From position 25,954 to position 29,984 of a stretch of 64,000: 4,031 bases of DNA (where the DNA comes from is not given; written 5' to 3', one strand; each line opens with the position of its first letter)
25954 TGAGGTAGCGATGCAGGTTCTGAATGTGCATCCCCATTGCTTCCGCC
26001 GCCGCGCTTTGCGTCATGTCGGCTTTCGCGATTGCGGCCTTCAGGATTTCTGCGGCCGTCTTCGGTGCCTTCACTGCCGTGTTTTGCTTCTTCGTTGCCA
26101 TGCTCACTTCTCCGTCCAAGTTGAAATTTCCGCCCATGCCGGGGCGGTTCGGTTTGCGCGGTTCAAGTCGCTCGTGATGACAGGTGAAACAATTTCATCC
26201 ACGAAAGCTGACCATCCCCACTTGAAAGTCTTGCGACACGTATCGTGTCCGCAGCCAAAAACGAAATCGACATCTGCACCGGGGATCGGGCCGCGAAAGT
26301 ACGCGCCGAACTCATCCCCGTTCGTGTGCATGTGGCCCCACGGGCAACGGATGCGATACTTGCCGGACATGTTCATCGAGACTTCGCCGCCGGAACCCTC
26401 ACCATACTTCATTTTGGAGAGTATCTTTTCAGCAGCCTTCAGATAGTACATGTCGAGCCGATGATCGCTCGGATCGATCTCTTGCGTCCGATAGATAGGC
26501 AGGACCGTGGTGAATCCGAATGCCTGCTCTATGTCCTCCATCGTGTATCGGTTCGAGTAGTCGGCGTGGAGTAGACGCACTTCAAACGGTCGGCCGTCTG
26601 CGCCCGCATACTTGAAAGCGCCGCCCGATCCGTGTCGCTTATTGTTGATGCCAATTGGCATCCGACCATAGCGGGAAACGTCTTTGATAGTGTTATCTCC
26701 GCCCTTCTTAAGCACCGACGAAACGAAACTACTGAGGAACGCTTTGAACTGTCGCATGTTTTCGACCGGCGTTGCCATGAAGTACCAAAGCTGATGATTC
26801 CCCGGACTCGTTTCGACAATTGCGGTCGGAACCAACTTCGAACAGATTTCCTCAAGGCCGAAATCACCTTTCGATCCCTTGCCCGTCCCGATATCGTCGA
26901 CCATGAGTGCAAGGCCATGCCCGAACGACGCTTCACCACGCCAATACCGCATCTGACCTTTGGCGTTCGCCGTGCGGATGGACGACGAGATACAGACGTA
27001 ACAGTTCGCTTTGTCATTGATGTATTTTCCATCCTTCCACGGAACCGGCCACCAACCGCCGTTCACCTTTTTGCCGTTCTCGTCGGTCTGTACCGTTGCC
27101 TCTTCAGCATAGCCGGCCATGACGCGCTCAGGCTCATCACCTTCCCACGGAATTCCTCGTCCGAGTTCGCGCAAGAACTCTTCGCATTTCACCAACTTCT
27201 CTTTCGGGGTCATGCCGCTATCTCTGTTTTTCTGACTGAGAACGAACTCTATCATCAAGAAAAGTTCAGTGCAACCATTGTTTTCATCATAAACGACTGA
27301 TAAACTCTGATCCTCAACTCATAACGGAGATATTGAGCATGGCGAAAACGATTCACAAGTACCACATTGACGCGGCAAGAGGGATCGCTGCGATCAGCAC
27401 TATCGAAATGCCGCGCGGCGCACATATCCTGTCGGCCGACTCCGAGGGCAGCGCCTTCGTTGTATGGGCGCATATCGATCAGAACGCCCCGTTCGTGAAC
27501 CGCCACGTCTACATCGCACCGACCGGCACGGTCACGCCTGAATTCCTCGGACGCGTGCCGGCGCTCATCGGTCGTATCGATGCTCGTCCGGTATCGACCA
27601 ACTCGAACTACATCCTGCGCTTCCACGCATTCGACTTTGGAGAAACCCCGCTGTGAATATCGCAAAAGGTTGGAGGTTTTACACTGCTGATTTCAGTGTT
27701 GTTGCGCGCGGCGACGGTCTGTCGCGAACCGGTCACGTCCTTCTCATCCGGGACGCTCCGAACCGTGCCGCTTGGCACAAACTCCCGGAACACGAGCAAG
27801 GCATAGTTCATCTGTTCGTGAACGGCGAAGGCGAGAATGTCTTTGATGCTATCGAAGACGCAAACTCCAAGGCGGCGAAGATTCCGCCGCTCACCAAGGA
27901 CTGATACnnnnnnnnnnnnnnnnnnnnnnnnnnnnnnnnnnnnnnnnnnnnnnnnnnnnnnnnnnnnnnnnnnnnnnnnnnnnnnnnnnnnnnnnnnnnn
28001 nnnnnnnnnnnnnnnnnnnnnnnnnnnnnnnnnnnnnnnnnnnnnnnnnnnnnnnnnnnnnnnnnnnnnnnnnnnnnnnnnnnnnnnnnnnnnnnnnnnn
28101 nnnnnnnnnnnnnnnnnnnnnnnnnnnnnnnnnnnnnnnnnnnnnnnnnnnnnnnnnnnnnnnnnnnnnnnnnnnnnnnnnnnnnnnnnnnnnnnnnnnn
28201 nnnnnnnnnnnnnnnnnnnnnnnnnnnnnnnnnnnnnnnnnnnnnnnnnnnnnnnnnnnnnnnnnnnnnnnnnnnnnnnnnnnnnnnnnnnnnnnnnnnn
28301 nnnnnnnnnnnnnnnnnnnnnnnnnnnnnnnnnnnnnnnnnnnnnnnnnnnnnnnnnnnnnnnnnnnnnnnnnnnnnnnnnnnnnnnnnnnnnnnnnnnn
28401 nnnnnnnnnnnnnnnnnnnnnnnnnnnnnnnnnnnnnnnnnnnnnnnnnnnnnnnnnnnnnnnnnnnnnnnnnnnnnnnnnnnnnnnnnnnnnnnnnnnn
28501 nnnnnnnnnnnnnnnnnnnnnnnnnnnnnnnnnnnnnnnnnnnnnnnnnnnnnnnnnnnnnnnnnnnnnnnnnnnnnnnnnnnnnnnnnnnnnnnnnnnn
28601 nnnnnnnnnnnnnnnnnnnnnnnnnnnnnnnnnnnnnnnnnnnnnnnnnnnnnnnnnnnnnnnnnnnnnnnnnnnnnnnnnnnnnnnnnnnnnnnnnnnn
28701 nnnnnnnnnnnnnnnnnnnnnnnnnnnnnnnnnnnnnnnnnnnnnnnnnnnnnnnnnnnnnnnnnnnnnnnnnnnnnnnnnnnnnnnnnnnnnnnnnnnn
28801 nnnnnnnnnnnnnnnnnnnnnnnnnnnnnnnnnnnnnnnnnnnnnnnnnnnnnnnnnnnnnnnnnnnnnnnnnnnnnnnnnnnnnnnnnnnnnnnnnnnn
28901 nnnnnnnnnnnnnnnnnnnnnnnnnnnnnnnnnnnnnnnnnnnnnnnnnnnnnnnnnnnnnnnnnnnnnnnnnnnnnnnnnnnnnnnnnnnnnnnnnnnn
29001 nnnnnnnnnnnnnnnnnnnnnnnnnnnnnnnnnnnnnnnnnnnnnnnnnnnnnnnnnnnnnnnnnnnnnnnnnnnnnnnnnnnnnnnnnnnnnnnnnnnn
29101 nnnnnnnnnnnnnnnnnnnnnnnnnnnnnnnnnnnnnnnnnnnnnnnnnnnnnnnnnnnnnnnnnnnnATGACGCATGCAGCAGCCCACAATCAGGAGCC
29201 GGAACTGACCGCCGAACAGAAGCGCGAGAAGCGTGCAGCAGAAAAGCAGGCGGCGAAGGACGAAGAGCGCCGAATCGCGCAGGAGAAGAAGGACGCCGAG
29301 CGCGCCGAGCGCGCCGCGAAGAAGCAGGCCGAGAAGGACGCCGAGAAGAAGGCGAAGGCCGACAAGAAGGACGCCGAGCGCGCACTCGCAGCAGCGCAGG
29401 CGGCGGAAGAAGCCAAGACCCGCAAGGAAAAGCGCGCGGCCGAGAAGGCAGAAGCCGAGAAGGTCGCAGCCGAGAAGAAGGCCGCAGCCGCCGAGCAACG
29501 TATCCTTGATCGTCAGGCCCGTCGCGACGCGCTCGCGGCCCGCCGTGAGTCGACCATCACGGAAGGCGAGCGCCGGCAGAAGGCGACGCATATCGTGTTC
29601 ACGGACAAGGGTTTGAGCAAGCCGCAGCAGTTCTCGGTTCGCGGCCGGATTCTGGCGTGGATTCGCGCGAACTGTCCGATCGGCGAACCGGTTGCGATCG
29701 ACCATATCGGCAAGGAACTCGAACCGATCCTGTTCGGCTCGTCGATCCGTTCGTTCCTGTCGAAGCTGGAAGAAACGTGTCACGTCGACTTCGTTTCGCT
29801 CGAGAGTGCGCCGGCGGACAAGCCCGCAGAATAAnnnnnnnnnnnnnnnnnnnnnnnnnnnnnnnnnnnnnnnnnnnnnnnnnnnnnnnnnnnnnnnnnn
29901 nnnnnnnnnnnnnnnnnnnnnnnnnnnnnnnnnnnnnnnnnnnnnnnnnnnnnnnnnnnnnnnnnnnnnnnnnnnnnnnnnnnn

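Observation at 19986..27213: Self-contained satellite-like replicon (PrimPol, regulator, VirE helicase, ori) alongside the phage's own DnaE/DnaQ/Dda replication set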

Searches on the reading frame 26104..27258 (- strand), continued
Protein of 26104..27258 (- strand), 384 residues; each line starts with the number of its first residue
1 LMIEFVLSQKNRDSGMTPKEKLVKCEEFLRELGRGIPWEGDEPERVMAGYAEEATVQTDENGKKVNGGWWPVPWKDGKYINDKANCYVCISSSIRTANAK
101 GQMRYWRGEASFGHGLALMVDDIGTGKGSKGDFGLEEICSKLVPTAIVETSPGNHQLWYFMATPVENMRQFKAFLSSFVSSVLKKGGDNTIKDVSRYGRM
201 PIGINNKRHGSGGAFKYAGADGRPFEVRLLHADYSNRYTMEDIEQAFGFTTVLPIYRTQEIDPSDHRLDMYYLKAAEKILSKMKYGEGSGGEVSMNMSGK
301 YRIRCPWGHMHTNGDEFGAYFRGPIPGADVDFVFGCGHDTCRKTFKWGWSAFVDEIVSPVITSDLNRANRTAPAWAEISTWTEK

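Call 82: fold_search(model_id=the predicted structure, library=pdb)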
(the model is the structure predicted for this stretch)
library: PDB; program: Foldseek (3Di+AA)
matches with E <= 10: 200; with E <= 0.001: 3
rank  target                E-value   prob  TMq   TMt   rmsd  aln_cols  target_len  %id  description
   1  3h20                  1.2e-06  1.00  0.36  0.45  10.1       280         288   15  Crystal structure of primase RepB' (released 2009-04-28)
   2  6zp9_A                1.5e-06  1.00  0.37  0.69   5.5       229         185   12  Cyanophage S-2L Primase-Polymerase (PrimPol), AEP domain (PP-N190) (released 2021-03-03)
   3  3h25_A                5.0e-05  1.00  0.33  0.60   5.8       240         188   16  Crystal structure of the catalytic domain of primase Repb' in complex with initiator DNA (released 2009-04-28)
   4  6sa1_D                1.6e-02  0.41  0.24  0.26  13.0       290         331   12  Post catalytic complex of Prim-PolC from Mycobacterium smegmatis with gapped DNA and 3'-dUTP (released 2020-11-18)
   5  5op0_A                2.5e-02  0.33  0.24  0.26  15.8       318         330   12  Structure of Prim-PolC from Mycobacterium smegmatis (released 2017-11-15)
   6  6sa1_A                3.1e-02  0.33  0.24  0.26  12.2       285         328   12  Post catalytic complex of Prim-PolC from Mycobacterium smegmatis with gapped DNA and 3'-dUTP (released 2020-11-18)
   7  5op0_B                3.3e-02  0.30  0.24  0.26  12.2       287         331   11  Structure of Prim-PolC from Mycobacterium smegmatis (released 2017-11-15)
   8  7nqf_B                4.8e-02  0.44  0.25  0.37  10.9       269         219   12  Prim-Pol Domain of CRISPR-associated Prim-Pol (CAPP) from Marinitoga sp. 1137 with dsDNA (released 2022-05-04)
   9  7p9j_B                5.1e-02  0.21  0.20  0.30  12.3       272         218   10  Prim-Pol Domain of CRISPR-associated Prim-Pol (CAPP) from Marinitoga sp. 1137 - Primer Initiation Complex (released 2022-05-04)
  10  2iry_B                7.3e-02  0.57  0.30  0.37  10.4       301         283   13  Crystal Structure of the Polymerase Domain from Mycobacterium tuberculosis Ligase D with dGTP and Manganese. (released 2007-01-02)
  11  2iru_B                8.8e-02  0.44  0.28  0.35  11.4       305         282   12  Crystal Structure of the Polymerase Domain from Mycobacterium tuberculosis Ligase D (released 2007-01-02)
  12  2r9l_B                8.8e-02  0.35  0.27  0.33  11.8       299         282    9  Polymerase Domain from Mycobacterium tuberculosis Ligase D in complex with DNA (released 2008-01-08)
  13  7nqe                  9.3e-02  0.21  0.22  0.33  10.7       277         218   11  Prim-Pol Domain of CRISPR-associated Prim-Pol (CAPP) from Marinitoga sp. 1137 with dGTP (released 2022-05-04)
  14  2r9l_A                1.3e-01  0.30  0.27  0.33  11.9       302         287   10  Polymerase Domain from Mycobacterium tuberculosis Ligase D in complex with DNA (released 2008-01-08)
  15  6sa0_A                1.6e-01  0.18  0.24  0.26  11.5       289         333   11  Ternary complex of Prim-PolC from Mycobacterium smegmatis with 2nt gapped DNA and UpNHpp (released 2020-11-18)
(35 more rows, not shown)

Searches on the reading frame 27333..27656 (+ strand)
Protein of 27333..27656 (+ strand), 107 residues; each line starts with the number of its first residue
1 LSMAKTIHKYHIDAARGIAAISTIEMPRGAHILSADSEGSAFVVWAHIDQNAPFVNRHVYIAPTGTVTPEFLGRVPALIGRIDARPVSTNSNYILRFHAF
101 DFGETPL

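Call 4: search_protein_families(library=pfam, proteins=[window:27333-27656:+], max_evalue=0.01)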
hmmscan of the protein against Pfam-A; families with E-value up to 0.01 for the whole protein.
window:27333-27656:+ (107 aa): 1 family
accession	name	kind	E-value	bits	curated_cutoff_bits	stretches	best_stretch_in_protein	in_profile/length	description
PF24043.1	DUF7352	-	6.3e-10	39.6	27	1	3-70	1-67/97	Domain of unknown function (DUF7352)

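Call 20: search_protein_families(library=phrogs, proteins=[window:27339-27656:+], max_evalue=0.001)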
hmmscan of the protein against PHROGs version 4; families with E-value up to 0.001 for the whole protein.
window:27339-27656:+ (105 aa): 1 family
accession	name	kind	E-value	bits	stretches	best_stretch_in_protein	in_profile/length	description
phrog_3848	-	unknown function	4.7e-05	24.8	1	3-68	2-68/100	-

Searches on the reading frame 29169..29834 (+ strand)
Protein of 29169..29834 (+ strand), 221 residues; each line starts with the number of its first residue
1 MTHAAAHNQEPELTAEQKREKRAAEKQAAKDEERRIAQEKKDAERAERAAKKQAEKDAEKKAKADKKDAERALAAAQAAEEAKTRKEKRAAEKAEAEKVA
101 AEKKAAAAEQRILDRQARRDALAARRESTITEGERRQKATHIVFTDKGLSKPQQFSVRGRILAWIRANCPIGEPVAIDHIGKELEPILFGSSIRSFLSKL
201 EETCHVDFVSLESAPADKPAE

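Call 24: search_protein_families(library=pfam, proteins=[window:29169-29834:+], max_evalue=0.001)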
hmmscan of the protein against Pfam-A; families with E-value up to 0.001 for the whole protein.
window:29169-29834:+ (221 aa): 0 families

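Call 74: search_protein_families(library=phrogs, proteins=[window:29169-29834:+], max_evalue=0.001)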
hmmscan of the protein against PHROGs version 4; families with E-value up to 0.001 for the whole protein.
window:29169-29834:+ (221 aa): 1 family
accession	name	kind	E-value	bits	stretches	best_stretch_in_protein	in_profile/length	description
phrog_4765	-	unknown function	4.3e-74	250.6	2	40-221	80-268/294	-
